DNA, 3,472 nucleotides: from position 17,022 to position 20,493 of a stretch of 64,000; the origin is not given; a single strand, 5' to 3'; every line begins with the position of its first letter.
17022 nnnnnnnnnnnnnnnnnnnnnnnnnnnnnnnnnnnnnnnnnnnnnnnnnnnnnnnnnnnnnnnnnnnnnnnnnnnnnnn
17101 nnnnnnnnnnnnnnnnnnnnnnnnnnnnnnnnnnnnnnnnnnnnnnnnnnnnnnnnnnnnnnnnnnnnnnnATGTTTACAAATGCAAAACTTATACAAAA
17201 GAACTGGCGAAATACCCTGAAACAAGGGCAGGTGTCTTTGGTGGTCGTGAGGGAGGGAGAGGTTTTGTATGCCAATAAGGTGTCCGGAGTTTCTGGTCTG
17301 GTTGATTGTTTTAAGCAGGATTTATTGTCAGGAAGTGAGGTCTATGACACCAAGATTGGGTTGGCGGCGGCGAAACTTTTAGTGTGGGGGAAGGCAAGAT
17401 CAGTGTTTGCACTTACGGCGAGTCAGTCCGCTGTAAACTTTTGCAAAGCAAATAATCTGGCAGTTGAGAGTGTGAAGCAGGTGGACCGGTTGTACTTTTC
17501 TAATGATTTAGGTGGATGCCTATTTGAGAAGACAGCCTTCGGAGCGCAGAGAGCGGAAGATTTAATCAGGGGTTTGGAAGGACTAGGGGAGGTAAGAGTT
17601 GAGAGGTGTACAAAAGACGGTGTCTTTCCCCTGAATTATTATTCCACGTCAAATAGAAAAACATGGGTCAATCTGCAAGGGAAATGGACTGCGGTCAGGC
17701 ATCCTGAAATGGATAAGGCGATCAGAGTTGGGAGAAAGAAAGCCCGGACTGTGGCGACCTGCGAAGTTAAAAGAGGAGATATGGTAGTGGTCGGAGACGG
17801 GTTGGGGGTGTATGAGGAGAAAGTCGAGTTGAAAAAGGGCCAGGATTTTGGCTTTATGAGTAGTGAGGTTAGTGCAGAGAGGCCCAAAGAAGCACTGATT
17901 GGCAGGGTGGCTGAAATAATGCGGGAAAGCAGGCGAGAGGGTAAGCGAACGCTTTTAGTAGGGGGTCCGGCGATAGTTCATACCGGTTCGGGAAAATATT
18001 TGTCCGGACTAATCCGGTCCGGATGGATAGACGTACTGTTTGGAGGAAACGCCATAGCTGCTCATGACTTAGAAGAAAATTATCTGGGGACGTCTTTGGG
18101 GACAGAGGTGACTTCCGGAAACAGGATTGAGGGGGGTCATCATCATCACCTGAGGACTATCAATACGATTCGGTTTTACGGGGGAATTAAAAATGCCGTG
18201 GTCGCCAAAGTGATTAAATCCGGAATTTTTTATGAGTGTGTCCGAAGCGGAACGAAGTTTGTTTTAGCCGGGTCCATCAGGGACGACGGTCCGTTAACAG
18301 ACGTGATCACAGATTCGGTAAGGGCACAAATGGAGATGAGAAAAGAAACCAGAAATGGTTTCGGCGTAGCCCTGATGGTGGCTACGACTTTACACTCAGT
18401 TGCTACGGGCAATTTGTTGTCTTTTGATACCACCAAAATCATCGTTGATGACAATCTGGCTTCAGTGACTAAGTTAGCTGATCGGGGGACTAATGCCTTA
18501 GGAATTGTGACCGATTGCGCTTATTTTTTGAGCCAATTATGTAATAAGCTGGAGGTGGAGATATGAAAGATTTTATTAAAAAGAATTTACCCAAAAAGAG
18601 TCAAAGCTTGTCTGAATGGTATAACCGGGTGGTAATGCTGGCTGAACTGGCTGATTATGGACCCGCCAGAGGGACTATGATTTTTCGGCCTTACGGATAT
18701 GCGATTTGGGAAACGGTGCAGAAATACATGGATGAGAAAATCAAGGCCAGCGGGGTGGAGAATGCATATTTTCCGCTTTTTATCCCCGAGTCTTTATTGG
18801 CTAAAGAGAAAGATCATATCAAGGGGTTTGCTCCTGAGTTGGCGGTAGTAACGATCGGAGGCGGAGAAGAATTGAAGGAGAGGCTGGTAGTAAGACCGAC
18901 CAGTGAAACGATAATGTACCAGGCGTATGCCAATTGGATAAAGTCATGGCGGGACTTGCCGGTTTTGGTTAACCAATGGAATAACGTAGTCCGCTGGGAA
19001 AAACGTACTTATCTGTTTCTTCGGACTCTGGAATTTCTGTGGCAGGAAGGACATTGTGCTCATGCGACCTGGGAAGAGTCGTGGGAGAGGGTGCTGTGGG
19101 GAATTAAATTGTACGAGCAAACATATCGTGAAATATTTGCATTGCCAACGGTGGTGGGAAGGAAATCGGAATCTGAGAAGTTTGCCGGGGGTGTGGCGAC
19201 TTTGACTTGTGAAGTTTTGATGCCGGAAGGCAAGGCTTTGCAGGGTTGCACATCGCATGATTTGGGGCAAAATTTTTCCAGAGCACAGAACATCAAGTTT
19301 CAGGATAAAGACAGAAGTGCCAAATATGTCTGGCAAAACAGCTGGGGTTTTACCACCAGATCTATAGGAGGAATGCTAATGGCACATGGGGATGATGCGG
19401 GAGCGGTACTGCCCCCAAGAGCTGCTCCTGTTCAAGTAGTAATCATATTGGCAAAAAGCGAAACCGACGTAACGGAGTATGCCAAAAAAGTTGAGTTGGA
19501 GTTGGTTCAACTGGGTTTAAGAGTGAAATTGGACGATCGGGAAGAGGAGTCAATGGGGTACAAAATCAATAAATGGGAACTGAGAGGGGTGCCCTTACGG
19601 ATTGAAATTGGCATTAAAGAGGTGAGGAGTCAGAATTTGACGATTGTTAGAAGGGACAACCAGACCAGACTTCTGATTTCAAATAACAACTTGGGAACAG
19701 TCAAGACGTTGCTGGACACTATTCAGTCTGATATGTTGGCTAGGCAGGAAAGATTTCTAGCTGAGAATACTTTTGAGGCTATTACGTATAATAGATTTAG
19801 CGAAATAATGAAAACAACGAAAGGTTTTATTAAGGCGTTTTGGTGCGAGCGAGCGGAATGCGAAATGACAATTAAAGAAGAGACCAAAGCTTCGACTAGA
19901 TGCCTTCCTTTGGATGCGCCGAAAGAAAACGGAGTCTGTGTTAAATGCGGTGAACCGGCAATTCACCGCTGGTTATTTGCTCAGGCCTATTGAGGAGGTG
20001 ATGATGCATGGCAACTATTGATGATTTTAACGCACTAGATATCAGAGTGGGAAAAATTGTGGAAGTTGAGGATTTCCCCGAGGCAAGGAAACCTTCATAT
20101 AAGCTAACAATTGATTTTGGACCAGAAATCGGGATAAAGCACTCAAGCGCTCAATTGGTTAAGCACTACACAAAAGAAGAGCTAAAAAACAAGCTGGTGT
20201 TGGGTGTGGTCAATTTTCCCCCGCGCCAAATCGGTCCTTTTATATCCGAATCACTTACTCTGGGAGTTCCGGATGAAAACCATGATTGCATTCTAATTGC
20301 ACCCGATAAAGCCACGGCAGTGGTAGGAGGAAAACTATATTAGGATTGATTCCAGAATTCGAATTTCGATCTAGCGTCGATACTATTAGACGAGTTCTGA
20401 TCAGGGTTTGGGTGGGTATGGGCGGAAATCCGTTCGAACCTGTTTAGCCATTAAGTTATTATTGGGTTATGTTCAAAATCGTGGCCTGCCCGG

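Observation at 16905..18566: T-box leader controlling an unknown gene that is translationally coupled to proS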

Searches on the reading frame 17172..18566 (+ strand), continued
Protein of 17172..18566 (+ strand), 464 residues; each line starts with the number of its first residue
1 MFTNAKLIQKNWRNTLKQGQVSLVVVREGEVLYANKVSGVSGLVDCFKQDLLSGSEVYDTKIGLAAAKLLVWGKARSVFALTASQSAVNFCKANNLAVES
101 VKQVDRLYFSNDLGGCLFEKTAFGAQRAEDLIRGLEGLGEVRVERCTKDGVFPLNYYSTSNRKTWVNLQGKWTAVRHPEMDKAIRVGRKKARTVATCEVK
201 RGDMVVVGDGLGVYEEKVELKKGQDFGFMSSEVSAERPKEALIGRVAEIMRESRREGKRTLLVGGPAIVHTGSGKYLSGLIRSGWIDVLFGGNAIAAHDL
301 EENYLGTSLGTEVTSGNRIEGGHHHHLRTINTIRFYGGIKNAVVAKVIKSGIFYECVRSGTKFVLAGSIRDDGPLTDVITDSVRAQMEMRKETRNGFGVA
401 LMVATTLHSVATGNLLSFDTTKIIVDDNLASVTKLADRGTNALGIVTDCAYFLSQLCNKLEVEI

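Call 15: find_encoding_contigs(protein=P0005, flank=4000, max_places=3)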
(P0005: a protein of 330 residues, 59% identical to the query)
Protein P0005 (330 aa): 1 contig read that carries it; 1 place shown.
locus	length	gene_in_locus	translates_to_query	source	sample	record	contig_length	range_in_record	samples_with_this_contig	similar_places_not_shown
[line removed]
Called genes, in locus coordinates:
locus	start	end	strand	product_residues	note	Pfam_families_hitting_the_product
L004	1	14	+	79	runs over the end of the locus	PF01176:eIF-1a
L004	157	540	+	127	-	PF00416:Ribosomal_S13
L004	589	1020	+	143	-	PF00411:Ribosomal_S11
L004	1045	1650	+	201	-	PF00163:Ribosomal_S4, PF01479:S4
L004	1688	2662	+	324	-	PF01193:RNA_pol_L, PF01000:RNA_pol_A_bac, PF03118:RNA_pol_A_CTD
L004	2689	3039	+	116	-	PF01196:Ribosomal_L17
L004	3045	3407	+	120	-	PF00572:Ribosomal_L13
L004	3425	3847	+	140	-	PF00380:Ribosomal_S9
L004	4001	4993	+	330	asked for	PF21571:ArgZ-like_C_1st, PF21570:ArgZ-like_C_2nd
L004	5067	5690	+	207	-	-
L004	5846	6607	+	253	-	PF03372:Exo_endo_phos, PF14529:Exo_endo_phos_2 (faint)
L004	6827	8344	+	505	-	PF12072:RNase_Y_N, PF13083:KH_KhpA-B (faint), PF00013:KH_1 (weak), PF01966:HD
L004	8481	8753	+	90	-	PF00216:Bac_DNA_binding, PF18291:HU-HIG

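Call 35: search_protein_families(library=ncbifam, proteins=[L002:3202-3594:+], max_evalue=0.00001)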
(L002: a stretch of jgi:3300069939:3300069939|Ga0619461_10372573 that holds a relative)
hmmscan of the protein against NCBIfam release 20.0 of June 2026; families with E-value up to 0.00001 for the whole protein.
L002:3202-3594:+ (130 aa): 9 families
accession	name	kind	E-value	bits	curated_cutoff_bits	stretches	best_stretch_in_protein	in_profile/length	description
NF005840.0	PRK07757.1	equivalog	7.7e-35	120.1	154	1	1-117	4-120/153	N-acetyltransferase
NF005921.0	PRK07922.1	equivalog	4.6e-22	78.4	180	1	2-117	9-125/170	amino-acid N-acetyltransferase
NF003641.0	PRK05279.1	equivalog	1.4e-19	70.3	344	1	2-124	297-421/441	amino-acid N-acetyltransferase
NF008964.0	PRK12308.1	equivalog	1e-18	67.1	657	1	2-118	466-582/624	argininosuccinate lyase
TIGR01890.1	N-Ac-Glu-synth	equivalog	2.7e-18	66.2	202.85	1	2-124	285-409/429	amino-acid N-acetyltransferase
NF040501.1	resist_ArsN2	equivalog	5.6e-15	55.1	125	1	33-128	18-114/133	arsenic resistance N-acetyltransferase ArsN2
TIGR01575.1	rimI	equivalog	9.1e-07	29.1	86.4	1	31-100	24-92/132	ribosomal protein S18-alanine N-acetyltransferase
NF033078.2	AAC_6p_Ia_fam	equivalog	1.8e-06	27.9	265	1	29-122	38-133/181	AAC(6')-Ia family aminoglycoside 6'-N-acetyltransferase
TIGR03448.1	mycothiol_MshD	equivalog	5.2e-06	26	163.1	1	20-92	28-100/294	mycothiol synthase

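Call 54: search_solved_structures(query=window:17172-18566:+, max_evalue=0.001)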
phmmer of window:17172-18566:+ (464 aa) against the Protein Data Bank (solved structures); distinct sequences matched with E-value up to 0.001: 5.
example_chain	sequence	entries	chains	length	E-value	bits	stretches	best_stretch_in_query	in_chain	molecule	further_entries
3c2q_A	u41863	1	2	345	6.7e-82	279.2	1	143-461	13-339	Uncharacterized conserved protein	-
6lrh_A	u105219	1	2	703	1.3e-75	258.5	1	141-461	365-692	Alr4995 protein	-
6lrf_A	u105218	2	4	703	1.3e-75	258.5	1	141-461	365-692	Alr4995 protein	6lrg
6juy_A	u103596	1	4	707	2e-70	241.4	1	138-461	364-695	Sll1336 protein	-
1vk9_A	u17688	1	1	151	0.00063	22.3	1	20-133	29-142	conserved hypothetical protein TM1506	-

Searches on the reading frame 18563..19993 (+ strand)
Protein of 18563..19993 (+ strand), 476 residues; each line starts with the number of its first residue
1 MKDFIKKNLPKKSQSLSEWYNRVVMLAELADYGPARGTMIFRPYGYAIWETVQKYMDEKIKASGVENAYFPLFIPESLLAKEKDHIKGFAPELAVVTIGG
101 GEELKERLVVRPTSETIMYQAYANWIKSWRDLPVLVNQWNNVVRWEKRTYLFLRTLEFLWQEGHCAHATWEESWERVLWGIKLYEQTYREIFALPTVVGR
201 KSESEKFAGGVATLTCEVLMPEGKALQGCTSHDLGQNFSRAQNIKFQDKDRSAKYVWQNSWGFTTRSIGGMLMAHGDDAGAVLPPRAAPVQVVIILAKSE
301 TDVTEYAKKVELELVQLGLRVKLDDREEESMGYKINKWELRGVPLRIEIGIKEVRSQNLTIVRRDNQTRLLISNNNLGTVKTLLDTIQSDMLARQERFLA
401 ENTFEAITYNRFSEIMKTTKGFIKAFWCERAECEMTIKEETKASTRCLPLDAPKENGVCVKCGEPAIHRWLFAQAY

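Call 5: search_protein_families(library=pfam, proteins=[window:18563-19993:+], max_evalue=0.01)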
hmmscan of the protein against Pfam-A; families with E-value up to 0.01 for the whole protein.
window:18563-19993:+ (476 aa): 3 families
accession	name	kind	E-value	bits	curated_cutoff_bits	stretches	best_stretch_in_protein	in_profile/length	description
PF09180.16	ProRS-C_1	-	1.7e-19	70.2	31.5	1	410-476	2-71/71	Prolyl-tRNA synthetase, C-terminal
PF03129.25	HGTP_anticodon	-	1.2e-18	67.5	21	1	291-376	1-86/94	Anticodon binding domain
PF00587.30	tRNA-synt_2b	-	2.2e-17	64.1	29.3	1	103-269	6-173/179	tRNA synthetase class II core domain (G, H, P, S and T)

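Call 6: search_protein_families(library=ncbifam, proteins=[window:18563-19993:+], max_evalue=0.01)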
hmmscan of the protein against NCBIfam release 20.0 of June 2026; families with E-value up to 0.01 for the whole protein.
window:18563-19993:+ (476 aa): 9 families
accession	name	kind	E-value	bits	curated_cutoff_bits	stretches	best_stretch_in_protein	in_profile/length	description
TIGR00408.1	proS_fam_I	equivalog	3.8e-160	533.9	437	1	11-476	3-475/475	proline--tRNA ligase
NF006625.0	PRK09194.1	equivalog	4.8e-29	101.7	558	2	233-376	410-553/559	proline--tRNA ligase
NF008979.1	PRK12325.1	exception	2.8e-25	89.1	550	2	234-375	288-430/437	proline--tRNA ligase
TIGR00409.1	proS_fam_II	equivalog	1.3e-24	87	306.7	2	233-377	416-561/568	proline--tRNA ligase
TIGR00418.1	thrS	equivalog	7.6e-19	68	383.65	2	282-376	465-556/565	threonine--tRNA ligase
NF003068.0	PRK03991.1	equivalog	4.6e-14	51.7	484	1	276-377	486-584/613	threonine--tRNA ligase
NF011500.0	PRK14938.1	equivalog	1.9e-07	30.4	362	1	277-369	262-351/387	Ser-tRNA(Thr) hydrolase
NF003211.1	PRK04173.1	equivalog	7e-06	25.2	312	1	283-373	358-446/454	glycine--tRNA ligase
TIGR00389.1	glyS_dimeric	equivalog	0.00018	20.2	243.3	1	283-373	465-553/565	glycine--tRNA ligase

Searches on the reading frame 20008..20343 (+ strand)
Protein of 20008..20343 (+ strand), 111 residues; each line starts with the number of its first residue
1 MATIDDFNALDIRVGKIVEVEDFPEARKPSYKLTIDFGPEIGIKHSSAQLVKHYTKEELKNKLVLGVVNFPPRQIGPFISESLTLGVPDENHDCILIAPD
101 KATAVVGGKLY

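Call 5: search_protein_families(library=pfam, proteins=[window:20008-20343:+], max_evalue=0.01)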
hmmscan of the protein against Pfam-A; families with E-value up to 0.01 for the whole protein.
window:20008-20343:+ (111 aa): 1 family
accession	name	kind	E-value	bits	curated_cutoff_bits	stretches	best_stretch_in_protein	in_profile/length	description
PF01588.26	tRNA_bind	-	1.3e-13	51.3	27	1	12-103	1-91/96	Putative tRNA binding domain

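Call 6: search_protein_families(library=ncbifam, proteins=[window:20008-20343:+], max_evalue=0.01)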
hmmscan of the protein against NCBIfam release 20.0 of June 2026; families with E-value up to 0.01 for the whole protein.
window:20008-20343:+ (111 aa): 9 families
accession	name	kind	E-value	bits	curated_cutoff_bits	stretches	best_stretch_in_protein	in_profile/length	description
NF007495.0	PRK10089.1-4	equivalog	1.5e-43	147.9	117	1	3-110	6-112/113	tRNA-binding protein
NF007494.0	PRK10089.1-3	equivalog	1.8e-41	140.6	109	1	1-103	3-105/112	tRNA-binding protein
TIGR02222.1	chap_CsaA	subfamily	2e-41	140.3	119.65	1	5-109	2-105/107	export-related chaperone CsaA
NF007493.0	PRK10089.1-2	equivalog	1.6e-36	124.7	160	1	3-104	5-106/112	tRNA-binding protein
NF007496.0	PRK10089.1-5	equivalog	2.8e-33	114.4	171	1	1-102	1-101/109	chaperone CsaA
NF001100.0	PRK00133.1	equivalog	3.2e-14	52.4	587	1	3-103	572-669/676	methionine--tRNA ligase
TIGR00399.1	metG_C_term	equivalog_domain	6.1e-14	52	116.65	1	3-103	35-132/139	methionine--tRNA ligase subunit beta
NF007492.0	PRK10089.1-1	equivalog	2e-10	40.6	150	1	4-103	6-103/110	tRNA-binding protein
NF008900.0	PRK12267.1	equivalog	3.8e-10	38.9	598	1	3-101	544-639/648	methionine--tRNA ligase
